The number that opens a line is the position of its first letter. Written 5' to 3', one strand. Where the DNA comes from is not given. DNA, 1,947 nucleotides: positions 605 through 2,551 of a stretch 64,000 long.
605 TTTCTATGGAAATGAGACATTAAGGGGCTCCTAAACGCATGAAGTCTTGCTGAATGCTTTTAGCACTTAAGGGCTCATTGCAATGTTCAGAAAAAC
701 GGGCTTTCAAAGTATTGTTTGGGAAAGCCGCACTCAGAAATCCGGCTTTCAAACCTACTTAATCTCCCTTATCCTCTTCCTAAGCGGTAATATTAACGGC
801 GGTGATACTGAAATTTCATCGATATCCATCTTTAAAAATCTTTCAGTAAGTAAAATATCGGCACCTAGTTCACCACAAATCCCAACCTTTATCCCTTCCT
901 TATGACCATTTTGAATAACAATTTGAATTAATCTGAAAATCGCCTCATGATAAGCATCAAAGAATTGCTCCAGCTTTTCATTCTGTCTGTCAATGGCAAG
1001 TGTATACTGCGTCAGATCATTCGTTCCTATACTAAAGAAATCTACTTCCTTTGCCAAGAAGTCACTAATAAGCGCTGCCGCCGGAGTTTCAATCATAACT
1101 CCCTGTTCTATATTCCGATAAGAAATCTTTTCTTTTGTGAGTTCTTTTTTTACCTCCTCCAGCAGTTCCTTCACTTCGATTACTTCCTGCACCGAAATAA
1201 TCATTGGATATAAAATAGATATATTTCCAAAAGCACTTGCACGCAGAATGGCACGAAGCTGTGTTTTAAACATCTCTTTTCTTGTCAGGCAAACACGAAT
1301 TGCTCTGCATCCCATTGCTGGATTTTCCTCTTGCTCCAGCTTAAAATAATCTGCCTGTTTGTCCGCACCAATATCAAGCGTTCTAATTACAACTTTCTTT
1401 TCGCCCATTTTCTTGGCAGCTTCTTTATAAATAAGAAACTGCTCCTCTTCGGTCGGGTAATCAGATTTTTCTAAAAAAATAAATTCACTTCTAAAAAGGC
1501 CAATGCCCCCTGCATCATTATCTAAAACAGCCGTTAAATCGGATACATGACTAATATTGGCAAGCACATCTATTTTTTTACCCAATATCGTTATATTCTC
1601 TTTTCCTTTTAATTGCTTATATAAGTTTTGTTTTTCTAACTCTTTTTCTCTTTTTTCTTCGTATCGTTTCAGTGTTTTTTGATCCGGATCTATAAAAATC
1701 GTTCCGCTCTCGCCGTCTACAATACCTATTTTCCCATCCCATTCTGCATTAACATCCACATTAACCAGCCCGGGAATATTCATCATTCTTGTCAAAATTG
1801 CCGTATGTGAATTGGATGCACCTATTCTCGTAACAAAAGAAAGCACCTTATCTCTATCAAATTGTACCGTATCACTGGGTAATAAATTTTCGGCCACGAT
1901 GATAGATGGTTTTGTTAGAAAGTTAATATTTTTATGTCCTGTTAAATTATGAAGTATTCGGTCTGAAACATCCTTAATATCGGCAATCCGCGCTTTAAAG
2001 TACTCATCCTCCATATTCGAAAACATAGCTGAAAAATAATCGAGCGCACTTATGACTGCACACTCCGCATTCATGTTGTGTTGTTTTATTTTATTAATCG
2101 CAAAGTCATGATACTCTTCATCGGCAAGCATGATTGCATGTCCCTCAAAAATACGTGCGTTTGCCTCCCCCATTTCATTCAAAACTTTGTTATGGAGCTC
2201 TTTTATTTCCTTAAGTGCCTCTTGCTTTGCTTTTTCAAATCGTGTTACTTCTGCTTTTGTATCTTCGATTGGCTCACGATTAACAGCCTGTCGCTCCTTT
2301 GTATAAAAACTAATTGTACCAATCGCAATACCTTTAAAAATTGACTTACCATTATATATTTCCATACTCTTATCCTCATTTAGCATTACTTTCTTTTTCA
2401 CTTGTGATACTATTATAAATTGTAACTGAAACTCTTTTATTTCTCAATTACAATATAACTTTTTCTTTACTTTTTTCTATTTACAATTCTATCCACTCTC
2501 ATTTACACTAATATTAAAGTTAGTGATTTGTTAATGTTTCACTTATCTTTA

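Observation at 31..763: Two copies of a ~250-nt repeat downstream of ptsI, each a ~180-nt hairpin, with a compensatory base-pair change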

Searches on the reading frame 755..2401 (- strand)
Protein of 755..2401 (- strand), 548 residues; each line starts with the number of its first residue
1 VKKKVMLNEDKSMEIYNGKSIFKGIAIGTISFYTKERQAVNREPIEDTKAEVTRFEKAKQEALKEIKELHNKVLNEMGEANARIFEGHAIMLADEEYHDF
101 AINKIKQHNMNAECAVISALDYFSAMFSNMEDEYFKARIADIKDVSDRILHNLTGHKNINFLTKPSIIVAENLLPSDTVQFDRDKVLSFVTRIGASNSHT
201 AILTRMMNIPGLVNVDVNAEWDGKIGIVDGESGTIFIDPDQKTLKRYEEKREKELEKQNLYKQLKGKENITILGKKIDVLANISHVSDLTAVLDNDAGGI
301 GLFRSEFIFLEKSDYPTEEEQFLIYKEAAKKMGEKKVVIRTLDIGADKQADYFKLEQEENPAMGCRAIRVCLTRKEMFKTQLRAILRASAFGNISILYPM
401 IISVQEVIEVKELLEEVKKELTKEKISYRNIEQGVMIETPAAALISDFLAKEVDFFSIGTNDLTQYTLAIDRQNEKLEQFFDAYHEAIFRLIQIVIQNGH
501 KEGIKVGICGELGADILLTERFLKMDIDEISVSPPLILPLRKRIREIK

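Call 9: find_encoding_contigs(protein=window:755-2401:-, flank=10000, max_places=6)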
Protein window:755-2401:- (548 aa): no gene with exactly this product is on record in the collection.

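Call 29: find_related_loci(query=window:755-2365:-, collection=genome_contigs, flank=10000)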
Query window:755-2365:- (536 aa) in genome_contigs; peptide patterns used: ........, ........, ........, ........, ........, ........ (x = any residue, [..] = any of these).
99 stretches matched a pattern; 67 encode a relative of the query (tblastn E <= 1e-3); 67 distinct loci.
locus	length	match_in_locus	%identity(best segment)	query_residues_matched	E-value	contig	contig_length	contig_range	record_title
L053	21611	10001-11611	60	1-536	0e+0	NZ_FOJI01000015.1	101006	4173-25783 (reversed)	[Clostridium] fimetarium strain DSM 9179, whole genome shotgun sequence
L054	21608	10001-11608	58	1-536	0e+0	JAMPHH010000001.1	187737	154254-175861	MAG: Muribaculum sp. isolate NALB_7961_21 Scaffold_#1__SCF_001__187137_bp, whole genome shotgun sequence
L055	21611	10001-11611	60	1-536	0e+0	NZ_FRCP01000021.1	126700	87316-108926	Anaerosporobacter mobilis DSM 15930, whole genome shotgun sequence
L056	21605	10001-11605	59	1-534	0e+0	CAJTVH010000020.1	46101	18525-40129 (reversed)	MAG TPA_asm: uncultured Clostridia bacterium isolate MGBC114079 genome assembly, contig: MGBC114079.20, whole genome sho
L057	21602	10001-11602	59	1-534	0e+0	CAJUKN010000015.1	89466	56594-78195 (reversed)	MAG TPA_asm: uncultured Lachnospira sp. isolate MGBC143173 genome assembly, contig: MGBC143173.15, whole genome shotgun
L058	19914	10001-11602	60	1-534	0e+0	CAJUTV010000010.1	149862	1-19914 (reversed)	MAG TPA_asm: uncultured Lachnospira sp. isolate MGBC164289 genome assembly, contig: MGBC164289.10, whole genome shotgun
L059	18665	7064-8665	59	1-534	0e+0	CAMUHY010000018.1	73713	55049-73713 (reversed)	MAG TPA_asm: uncultured Eubacterium sp. isolate SRR14038234_bin.83_metawrap_v1.3_MAG genome assembly, contig: NODE.489_l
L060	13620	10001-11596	59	6-536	0e+0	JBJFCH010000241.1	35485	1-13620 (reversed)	MAG: Oliverpabstia sp. isolate PUUB16_bin.026 NODE_817_length_35485_cov_7.822693, whole genome shotgun sequence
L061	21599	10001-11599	59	5-536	0e+0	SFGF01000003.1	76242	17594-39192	MAG: Lachnospiraceae bacterium isolate W0P45.013 Contig90, whole genome shotgun sequence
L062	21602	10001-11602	60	1-534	0e+0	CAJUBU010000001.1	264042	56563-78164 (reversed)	MAG TPA_asm: uncultured Lachnospira sp. isolate MGBC129270 genome assembly, contig: MGBC129270.1, whole genome shotgun s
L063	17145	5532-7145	58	1-535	0e+0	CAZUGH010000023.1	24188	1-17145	MAG TPA_asm: uncultured Lachnospiraceae bacterium isolate SRP294416_co2_356 genome assembly, contig: NODE_1885_length_24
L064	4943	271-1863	59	5-534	0e+0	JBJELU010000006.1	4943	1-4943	MAG: Oliverpabstia sp. isolate LOHA43_bin.039 NODE_11620_length_4943_cov_17.175123, whole genome shotgun sequence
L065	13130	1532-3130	58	1-532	0e+0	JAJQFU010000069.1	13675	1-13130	MAG: Clostridiales bacterium isolate MO.7_4 NODE_458_length_13675_cov_13.164464, whole genome shotgun sequence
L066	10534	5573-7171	58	1-532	0e+0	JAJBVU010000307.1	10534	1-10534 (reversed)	MAG: Eubacterium sp. isolate U_127185 U_127185=NODE_1195_length_10534_cov_9.027674, whole genome shotgun sequence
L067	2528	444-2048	58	1-534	0e+0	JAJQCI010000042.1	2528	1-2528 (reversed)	MAG: Clostridiales bacterium isolate C.6_8 NODE_4909_length_2528_cov_5.696320, whole genome shotgun sequence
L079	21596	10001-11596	59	6-536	0e+0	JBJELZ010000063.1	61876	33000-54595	MAG: Lachnospiraceae bacterium isolate LOHA17_bin.039 NODE_191_length_61876_cov_7.994856, whole genome shotgun sequence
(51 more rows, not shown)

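Call 38: find_homologous_proteins(query=window:755-2365:-, max_evalue=1e-30)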
Query window:755-2365:- (536 aa): 8000 proteins with E <= 1e-30 among 8000 candidates; the best 120 are listed.
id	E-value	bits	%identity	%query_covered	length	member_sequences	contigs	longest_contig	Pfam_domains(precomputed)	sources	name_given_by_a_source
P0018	0.0e+0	1169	100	100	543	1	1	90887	PF05524.19,PF00391.30,PF02896.25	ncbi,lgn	-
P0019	0.0e+0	1100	94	100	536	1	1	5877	PF05524.19,PF00391.30,PF02896.25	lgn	-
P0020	1.1e-280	950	81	100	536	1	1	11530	PF05524.19,PF00391.30,PF02896.25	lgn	-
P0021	7.6e-217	739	61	100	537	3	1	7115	PF05524.19,PF00391.30,PF02896.25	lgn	-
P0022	9.1e-214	729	61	100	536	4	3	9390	PF05524.19,PF00391.30,PF02896.25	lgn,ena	-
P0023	2.4e-213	728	61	100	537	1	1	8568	PF05524.19,PF00391.30,PF02896.25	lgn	-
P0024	1.2e-212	725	61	100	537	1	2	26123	PF05524.19,PF00391.30,PF02896.25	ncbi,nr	ncbi:MAG: phosphoenolpyruvate--protein phosphotransferase [Roseburia sp.]|nr:phosphoenolpyruvate--pr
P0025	1.6e-212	725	61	100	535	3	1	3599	PF05524.19,PF00391.30,PF02896.25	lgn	-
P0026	1.8e-212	725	60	100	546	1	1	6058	PF05524.19,PF00391.30,PF02896.25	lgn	-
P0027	6.5e-212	723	60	100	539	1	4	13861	PF05524.19,PF00391.30,PF02896.25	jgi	jgi:phosphotransferase system enzyme I (PtsI)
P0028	9.5e-212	722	61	100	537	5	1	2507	PF05524.19,PF00391.30,PF02896.25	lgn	-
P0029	3.4e-211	721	62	100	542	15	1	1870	PF05524.19,PF00391.30,PF02896.25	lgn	-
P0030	4.0e-211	720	61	100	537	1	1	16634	PF05524.19,PF00391.30,PF02896.25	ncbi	-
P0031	4.7e-211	720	61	100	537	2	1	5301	PF05524.19,PF00391.30,PF02896.25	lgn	-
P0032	1.4e-210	719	61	99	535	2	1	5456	PF05524.19,PF00391.30,PF02896.25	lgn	-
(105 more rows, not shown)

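Call 39: find_encoding_contigs(protein=P0018, flank=10000, max_places=6)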
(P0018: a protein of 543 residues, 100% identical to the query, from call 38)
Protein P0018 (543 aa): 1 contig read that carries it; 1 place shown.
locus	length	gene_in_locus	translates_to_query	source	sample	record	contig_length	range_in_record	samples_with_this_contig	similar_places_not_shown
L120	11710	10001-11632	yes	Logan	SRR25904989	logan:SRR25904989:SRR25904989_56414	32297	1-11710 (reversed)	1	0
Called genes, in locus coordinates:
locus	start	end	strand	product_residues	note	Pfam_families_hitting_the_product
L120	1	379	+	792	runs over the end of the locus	PF01841:Transglut_core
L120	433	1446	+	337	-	PF01757:Acyl_transf_3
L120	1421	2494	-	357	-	-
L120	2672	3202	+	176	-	-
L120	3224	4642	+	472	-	PF03062:MBOAT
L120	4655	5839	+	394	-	-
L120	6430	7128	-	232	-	PF00072:Response_reg, PF00486:Trans_reg_C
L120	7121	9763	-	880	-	PF02702:KdpD, PF13493:DUF4118, PF00512:HisKA, PF02518:HATPase_c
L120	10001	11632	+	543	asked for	PF05524:PEP-utilisers_N, PF00391:PEP-utilizers, PF02896:PEP-utilizers_C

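Call 40: find_encoding_contigs(protein=P0019, flank=10000, max_places=6)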
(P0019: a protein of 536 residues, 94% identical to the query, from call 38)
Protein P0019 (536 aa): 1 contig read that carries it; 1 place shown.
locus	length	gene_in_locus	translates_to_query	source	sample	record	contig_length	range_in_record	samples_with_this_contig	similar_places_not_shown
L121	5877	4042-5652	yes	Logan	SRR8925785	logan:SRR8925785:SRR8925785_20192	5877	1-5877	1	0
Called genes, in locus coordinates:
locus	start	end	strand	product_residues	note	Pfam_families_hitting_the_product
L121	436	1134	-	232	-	PF00072:Response_reg, PF00486:Trans_reg_C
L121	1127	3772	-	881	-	PF02702:KdpD, PF13493:DUF4118, PF00512:HisKA, PF02518:HATPase_c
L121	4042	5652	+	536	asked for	PF05524:PEP-utilisers_N, PF00391:PEP-utilizers, PF02896:PEP-utilizers_C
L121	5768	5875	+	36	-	?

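Call 41: find_encoding_contigs(protein=P0020, flank=10000, max_places=6)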
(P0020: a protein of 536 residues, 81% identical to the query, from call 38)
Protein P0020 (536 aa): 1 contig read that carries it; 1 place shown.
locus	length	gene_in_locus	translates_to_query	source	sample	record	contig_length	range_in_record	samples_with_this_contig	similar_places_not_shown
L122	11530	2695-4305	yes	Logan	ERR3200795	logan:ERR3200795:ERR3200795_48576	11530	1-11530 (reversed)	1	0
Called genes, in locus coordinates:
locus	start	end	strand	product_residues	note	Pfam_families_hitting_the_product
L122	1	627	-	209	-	?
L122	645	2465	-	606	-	PF03814:KdpA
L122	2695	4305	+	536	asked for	PF05524:PEP-utilisers_N, PF00391:PEP-utilizers, PF02896:PEP-utilizers_C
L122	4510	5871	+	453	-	PF13353:Fer4_12 (faint), PF12836:HHH_3 (weak)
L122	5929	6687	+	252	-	PF13566:DUF4130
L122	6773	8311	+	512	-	PF00270:DEAD, PF04851:ResIII (weak), PF00271:Helicase_C, PF25399:DeaD_dimer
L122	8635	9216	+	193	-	PF00119:ATP-synt_A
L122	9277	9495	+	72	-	PF00137:ATP-synt_C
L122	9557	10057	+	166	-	PF00430:ATP-synt_B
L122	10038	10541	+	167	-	PF00213:OSCP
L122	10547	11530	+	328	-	?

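Call 78: search_protein_families(library=pfam, proteins=[L141:260-547:+, L141:531-1061:+, L141:1153-1377:+, L141:1488-2057:+, L141:2097-2414:+, L141:2414-2635:+, L141:3210-3857:-, L141:3952-4665:-, L141:4662-5048:-], max_evalue=0.001)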
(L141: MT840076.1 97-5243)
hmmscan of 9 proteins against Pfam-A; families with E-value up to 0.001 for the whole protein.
L141:260-547:+ (95 aa): 0 families

L141:531-1061:+ (176 aa): 5 families
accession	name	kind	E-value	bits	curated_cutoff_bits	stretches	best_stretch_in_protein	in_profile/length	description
PF00583.31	Acetyltransf_1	-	9e-09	36.1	20.7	1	59-155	15-116/116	Acetyltransferase (GNAT) family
PF13508.13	Acetyltransf_7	-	6.8e-07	30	27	1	78-156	4-83/84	Acetyltransferase (GNAT) domain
PF13673.13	Acetyltransf_10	-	4e-06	27.3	23.6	1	67-162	22-114/128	Acetyltransferase (GNAT) domain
PF13420.13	Acetyltransf_4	-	0.00015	22.2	24.3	1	29-167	4-146/155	Acetyltransferase (GNAT) domain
PF13302.13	Acetyltransf_3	-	0.00065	20.8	25.4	1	25-126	3-104/138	Acetyltransferase (GNAT) domain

L141:1153-1377:+ (74 aa): 0 families

L141:1488-2057:+ (189 aa): 1 family
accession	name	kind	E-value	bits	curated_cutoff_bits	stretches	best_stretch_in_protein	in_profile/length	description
PF00589.27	Phage_integrase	-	1.8e-37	129.2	27.1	1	23-177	13-170/172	Phage integrase family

L141:2097-2414:+ (105 aa): 1 family
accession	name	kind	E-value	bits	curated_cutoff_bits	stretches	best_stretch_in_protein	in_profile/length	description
PF04221.18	RelB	-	3.1e-07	30.7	22.4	1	10-61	2-53/82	RelB antitoxin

L141:2414-2635:+ (73 aa): 1 family
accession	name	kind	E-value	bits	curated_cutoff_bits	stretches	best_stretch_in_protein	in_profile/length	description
PF05016.21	ParE_toxin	-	1e-05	26.5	23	1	5-64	30-88/89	ParE toxin of type II toxin-antitoxin system, parDE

L141:3210-3857:- (215 aa): 1 family
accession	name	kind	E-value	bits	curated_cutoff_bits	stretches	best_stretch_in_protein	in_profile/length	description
PF13349.12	DUF4097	-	3.6e-08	33.5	22.9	1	11-184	1-157/247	Toastrack DUF4097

L141:3952-4665:- (237 aa): 2 families
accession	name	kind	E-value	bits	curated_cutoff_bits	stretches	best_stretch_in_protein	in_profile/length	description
PF22570.1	LiaF-TM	-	8.9e-11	42.9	27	1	11-106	1-97/98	LiaF transmembrane domain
PF09922.15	LiaF-like_C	-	1.2e-06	28.9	29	1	152-226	17-92/114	Cell wall-active antibiotics response LiaF, C-terminal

L141:4662-5048:- (128 aa): 1 family
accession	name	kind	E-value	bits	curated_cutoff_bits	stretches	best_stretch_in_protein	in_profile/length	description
PF04397.21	LytTR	-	3.4e-16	59.7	22.6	1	38-117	4-84/98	LytTr DNA-binding domain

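Call 112: search_protein_families(library=pfam, proteins=[L142:252-1550:-, L144:186-2396:-, L145:1172-2128:-, L143:9144-10316:+, L146:180-1466:+, L143:485-1141:+, L079:13554-14330:-], max_evalue=0.001)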
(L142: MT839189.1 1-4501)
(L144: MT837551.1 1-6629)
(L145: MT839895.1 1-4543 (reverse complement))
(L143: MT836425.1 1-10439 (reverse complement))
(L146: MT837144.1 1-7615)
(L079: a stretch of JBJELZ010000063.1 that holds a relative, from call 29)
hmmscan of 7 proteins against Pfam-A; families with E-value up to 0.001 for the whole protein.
L142:252-1550:- (433 aa): 1 family
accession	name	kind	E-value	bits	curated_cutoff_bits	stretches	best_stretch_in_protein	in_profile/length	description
PF00275.25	EPSP_synthase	-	1.2e-106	357.4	22.8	1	10-409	2-417/417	EPSP synthase (3-phosphoshikimate 1-carboxyvinyltransferase)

L144:186-2396:- (737 aa): 17 families
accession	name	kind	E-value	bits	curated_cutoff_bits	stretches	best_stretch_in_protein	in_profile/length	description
PF13245.12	AAA_19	-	5.7e-46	156.5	25.1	1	324-458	1-134/134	AAA domain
PF13604.12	AAA_30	-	1.1e-44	153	27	1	319-501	1-174/191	AAA domain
PF14490.11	HHH_RecD2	-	6.6e-43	145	27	2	140-230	1-92/92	ATP-dependent RecD2 DNA helicase HHH domain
PF23139.1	OB_YrrC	-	5.6e-27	93.9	27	1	3-75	1-76/76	ATP-dependent DNA helicase YrrC, OB-fold domain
PF18335.7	SH3_13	-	2.1e-24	85.5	41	1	560-640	1-65/65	ATP-dependent RecD-like DNA helicase SH3 domain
PF13538.12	UvrD_C_2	-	1.2e-18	67.2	27.4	1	658-706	1-52/52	UvrD-like helicase C-terminal domain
PF01443.25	Viral_helicase1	-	4.4e-14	53.3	21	2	651-706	170-227/228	Viral superfamily 1 RNA helicase core domain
PF13086.12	AAA_11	-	4.6e-12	46.7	27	1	319-371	1-61/257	AAA domain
PF14520.12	HHH_5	-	2.7e-07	31.4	27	1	90-135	7-52/57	Helix-hairpin-helix domain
PF05970.20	PIF1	-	4.3e-06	26.9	25.9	1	333-487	21-194/223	PIF1-like helicase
PF20720.3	nSTAND3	-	5.3e-05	23.4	27.2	1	326-366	9-49/155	Novel STAND NTPase 3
PF05127.21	NAT10_TcmA_helicase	-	6e-05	23.4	22.7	1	338-437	1-112/176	RNA cytidine acetyltransferase NAT10/TcmA, helicase domain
PF00580.27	UvrD-helicase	-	7.6e-05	23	23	1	321-380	2-63/271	UvrD/REP helicase N-terminal domain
PF24883.2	NPHP3_N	-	0.00029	21.5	24.8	1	320-364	7-52/164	Nephrocystin 3, N-terminal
PF13401.12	AAA_22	-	0.00039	21.2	27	0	334-448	5-122/130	AAA domain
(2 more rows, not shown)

L145:1172-2128:- (319 aa): 1 family
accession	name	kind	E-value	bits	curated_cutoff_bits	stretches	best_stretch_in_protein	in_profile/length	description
PF03313.21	SDH_alpha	-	3.1e-81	273.3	26.4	1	44-303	2-260/260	Serine dehydratase alpha chain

L143:9144-10316:+ (391 aa): 3 families
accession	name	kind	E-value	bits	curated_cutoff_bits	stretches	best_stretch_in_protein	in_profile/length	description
PF25137.1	ADH_Fe_C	-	4.1e-61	206.5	27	1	199-390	1-193/194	Fe-containing alcohol dehydrogenase family, C-terminal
PF00465.25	Fe-ADH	-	7.5e-49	166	31.3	1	21-188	4-168/168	Iron-containing alcohol dehydrogenase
PF13685.12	Fe-ADH_2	-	7.4e-12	45.9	28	1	24-117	3-94/149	Iron-containing alcohol dehydrogenase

L146:180-1466:+ (428 aa): 1 family
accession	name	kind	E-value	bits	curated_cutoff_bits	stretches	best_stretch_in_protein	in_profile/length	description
PF00155.27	Aminotran_1_2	-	1.6e-43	149.7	19.7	1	67-415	8-361/361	Aminotransferase class I and II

L143:485-1141:+ (218 aa): 0 families

L079:13554-14330:- (258 aa): 1 family
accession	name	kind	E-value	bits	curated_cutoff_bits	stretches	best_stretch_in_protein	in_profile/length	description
PF00072.30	Response_reg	-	2.7e-32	111.7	30.2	2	138-248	1-110/111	Response regulator receiver domain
